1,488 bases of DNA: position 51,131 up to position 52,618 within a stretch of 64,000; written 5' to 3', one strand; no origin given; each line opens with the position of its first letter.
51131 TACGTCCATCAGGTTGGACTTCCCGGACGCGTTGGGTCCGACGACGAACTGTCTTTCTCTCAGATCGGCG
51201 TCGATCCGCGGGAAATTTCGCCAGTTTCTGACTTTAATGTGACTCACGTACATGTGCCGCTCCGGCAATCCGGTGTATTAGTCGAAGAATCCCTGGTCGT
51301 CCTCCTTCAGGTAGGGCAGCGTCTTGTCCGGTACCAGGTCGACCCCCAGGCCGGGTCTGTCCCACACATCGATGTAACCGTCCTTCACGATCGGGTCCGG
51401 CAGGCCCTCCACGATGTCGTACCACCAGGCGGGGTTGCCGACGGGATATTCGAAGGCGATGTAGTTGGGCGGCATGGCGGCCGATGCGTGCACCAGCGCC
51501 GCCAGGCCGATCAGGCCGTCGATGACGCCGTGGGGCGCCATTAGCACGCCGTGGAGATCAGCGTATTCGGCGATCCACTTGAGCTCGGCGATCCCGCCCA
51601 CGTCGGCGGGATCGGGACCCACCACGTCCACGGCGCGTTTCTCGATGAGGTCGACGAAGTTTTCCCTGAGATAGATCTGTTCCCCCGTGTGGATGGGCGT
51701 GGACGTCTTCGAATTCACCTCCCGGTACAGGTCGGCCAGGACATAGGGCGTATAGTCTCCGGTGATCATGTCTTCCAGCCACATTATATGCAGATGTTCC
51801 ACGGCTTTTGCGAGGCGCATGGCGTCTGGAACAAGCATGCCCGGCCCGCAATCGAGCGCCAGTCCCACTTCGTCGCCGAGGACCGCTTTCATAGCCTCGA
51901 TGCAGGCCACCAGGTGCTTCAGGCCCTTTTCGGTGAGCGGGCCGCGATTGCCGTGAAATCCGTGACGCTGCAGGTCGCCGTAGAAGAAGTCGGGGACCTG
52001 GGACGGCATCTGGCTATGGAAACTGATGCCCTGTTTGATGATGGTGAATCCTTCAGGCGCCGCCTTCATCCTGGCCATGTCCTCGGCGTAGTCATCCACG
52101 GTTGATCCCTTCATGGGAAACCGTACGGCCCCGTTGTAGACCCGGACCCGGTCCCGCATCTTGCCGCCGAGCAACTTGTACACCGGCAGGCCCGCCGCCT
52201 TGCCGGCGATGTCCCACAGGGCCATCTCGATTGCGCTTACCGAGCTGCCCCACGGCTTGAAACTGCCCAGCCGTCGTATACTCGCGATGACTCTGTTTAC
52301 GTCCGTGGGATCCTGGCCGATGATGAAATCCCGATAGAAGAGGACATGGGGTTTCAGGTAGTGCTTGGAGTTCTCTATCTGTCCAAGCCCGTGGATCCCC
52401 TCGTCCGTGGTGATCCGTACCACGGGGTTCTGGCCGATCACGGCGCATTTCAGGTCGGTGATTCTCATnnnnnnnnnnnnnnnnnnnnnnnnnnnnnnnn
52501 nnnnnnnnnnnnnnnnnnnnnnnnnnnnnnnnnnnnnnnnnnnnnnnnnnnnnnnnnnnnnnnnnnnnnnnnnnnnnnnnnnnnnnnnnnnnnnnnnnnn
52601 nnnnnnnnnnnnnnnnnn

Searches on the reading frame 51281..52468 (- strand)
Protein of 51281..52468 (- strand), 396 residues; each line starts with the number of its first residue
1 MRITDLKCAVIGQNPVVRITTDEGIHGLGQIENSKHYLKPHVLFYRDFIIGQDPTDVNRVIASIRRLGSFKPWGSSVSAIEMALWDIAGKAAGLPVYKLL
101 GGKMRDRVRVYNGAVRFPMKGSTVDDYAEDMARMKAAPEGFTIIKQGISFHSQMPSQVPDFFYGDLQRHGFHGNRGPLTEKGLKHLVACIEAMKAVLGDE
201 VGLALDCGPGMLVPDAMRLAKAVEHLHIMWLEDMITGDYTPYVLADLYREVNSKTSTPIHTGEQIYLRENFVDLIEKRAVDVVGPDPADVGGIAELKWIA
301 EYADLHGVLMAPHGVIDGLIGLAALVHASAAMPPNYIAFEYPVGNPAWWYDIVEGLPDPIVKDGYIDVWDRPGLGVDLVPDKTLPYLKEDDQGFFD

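Call 7: search_protein_families(library=pfam, proteins=[window:51281-52468:-], max_evalue=0.01)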
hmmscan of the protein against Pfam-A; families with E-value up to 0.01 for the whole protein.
window:51281-52468:- (396 aa): 2 families
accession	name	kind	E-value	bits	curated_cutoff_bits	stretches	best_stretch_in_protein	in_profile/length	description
PF13378.12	MR_MLE_C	-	1.8e-41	142.7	29.4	1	151-381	25-218/219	Enolase C-terminal domain-like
PF02746.21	MR_MLE_N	-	3e-13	50.4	22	1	16-101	30-117/117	Mandelate racemase / muconate lactonizing enzyme, N-terminal domain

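Call 8: search_protein_families(library=ncbifam, proteins=[window:51281-52468:-], max_evalue=0.01)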
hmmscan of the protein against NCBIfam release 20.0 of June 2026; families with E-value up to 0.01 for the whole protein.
window:51281-52468:- (396 aa): 14 families
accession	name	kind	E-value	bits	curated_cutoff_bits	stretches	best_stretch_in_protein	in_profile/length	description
NF010624.0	PRK14017.1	equivalog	2.6e-50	171.6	311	2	183-379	160-353/382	galactonate dehydratase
NF043051.1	ManoateDhtManD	equivalog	1.7e-42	145.7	550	1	12-381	14-378/403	D-mannonate dehydratase ManD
NF011654.0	PRK15072.1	subfamily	1.3e-41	142.8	430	1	12-379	14-377/404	D-galactonate dehydratase family protein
NF040790.2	glucon_galact_dh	equivalog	6.2e-35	120.8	750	2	173-384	164-366/390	bifunctional D-gluconate/D-galactonate dehydratase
NF047820.1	TalGalacDh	equivalog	2.4e-30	105.7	500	2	187-378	183-356/371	L-talarate/galactarate dehydratase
NF011968.0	PRK15440.1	equivalog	4.2e-30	104.9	393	2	179-384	188-389/395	L-rhamnonate dehydratase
NF040866.1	AraD_Arch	equivalog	6e-29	101.2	650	2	169-378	162-361/372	arabinonate dehydratase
NF043002.1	HProlDhtase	equivalog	4.5e-20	71.8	500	2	15-113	34-138/366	cis-3-hydroxy-L-proline dehydratase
TIGR02534.1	mucon_cyclo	subfamily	6.3e-18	65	334.95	2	182-383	169-362/368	muconate/chloromuconate family cycloisomerase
TIGR03247.1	glucar-dehydr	equivalog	3.8e-06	25.9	828.7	1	76-381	108-400/441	glucarate dehydratase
TIGR01928.1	menC_lowGC_arch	equivalog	4e-06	26.1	200.65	0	221-310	194-278/325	o-succinylbenzoate synthase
TIGR01927.1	menC_gam_Gplu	equivalog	0.00031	20.1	130.55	1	187-333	141-283/307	o-succinylbenzoate synthase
NF002782.0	PRK02901.1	equivalog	0.0044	16.1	288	1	187-334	121-260/328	o-succinylbenzoate synthase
NF041118.1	A_G_epim_Thtga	equivalog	0.0068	15.6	500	0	14-108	31-128/341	L-Ala-D/L-Glu epimerase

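Call 42: search_solved_structures(query=window:51281-52468:-, max_evalue=1e-20, show_alignments=2)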
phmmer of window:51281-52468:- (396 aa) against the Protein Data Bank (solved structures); distinct sequences matched with E-value up to 1e-20: 51.
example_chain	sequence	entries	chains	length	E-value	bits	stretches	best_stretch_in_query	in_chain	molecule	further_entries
2qq6_A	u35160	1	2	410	7.2e-51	176.9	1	8-383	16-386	Mandelate racemase/muconate lactonizing enzyme-like protein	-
2ox4_A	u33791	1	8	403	1.4e-36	129.8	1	12-378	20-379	Putative mandelate racemase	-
2pod_A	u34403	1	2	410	3.1e-35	125.4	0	179-381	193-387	Mandelate racemase / muconate lactonizing enzyme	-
2gl5_A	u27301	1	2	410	6.5e-34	121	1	13-387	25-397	putative dehydratase protein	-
4e6m_A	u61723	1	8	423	9.9e-34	120.4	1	13-386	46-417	Putative dehydratase protein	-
4jn7_A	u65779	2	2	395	8.5e-33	117.3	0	16-127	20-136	ENOLASE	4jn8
3rr1_A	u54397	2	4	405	2.6e-31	112.5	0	17-112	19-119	Putative D-galactonate dehydratase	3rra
2poz_A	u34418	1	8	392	3.5e-31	112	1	16-387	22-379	Putative dehydratase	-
3t6c_A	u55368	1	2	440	4.3e-31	111.7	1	16-378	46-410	Putative ManD family dehydratase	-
3vcn_A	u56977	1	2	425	1.2e-30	110.2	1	11-382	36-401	MANNONATE DEHYDRATASE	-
4gme_A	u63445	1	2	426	1.2e-30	110.2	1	11-382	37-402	Mandelate racemase/muconate lactonizing enzyme family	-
4ihc_A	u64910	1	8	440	2e-30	109.5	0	197-379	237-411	Mandelate racemase/muconate lactonizing protein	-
4fi4_A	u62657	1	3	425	2.8e-30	109.1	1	11-378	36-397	Mandelate racemase/muconate lactonizing protein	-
4e4u_A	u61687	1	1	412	3.8e-30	108.6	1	17-381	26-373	Mandalate racemase/muconate lactonizing enzyme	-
3ssz_A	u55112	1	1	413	1.1e-29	107.1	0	181-386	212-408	Mandelate racemase/muconate lactonizing enzyme, N-terminal domain protein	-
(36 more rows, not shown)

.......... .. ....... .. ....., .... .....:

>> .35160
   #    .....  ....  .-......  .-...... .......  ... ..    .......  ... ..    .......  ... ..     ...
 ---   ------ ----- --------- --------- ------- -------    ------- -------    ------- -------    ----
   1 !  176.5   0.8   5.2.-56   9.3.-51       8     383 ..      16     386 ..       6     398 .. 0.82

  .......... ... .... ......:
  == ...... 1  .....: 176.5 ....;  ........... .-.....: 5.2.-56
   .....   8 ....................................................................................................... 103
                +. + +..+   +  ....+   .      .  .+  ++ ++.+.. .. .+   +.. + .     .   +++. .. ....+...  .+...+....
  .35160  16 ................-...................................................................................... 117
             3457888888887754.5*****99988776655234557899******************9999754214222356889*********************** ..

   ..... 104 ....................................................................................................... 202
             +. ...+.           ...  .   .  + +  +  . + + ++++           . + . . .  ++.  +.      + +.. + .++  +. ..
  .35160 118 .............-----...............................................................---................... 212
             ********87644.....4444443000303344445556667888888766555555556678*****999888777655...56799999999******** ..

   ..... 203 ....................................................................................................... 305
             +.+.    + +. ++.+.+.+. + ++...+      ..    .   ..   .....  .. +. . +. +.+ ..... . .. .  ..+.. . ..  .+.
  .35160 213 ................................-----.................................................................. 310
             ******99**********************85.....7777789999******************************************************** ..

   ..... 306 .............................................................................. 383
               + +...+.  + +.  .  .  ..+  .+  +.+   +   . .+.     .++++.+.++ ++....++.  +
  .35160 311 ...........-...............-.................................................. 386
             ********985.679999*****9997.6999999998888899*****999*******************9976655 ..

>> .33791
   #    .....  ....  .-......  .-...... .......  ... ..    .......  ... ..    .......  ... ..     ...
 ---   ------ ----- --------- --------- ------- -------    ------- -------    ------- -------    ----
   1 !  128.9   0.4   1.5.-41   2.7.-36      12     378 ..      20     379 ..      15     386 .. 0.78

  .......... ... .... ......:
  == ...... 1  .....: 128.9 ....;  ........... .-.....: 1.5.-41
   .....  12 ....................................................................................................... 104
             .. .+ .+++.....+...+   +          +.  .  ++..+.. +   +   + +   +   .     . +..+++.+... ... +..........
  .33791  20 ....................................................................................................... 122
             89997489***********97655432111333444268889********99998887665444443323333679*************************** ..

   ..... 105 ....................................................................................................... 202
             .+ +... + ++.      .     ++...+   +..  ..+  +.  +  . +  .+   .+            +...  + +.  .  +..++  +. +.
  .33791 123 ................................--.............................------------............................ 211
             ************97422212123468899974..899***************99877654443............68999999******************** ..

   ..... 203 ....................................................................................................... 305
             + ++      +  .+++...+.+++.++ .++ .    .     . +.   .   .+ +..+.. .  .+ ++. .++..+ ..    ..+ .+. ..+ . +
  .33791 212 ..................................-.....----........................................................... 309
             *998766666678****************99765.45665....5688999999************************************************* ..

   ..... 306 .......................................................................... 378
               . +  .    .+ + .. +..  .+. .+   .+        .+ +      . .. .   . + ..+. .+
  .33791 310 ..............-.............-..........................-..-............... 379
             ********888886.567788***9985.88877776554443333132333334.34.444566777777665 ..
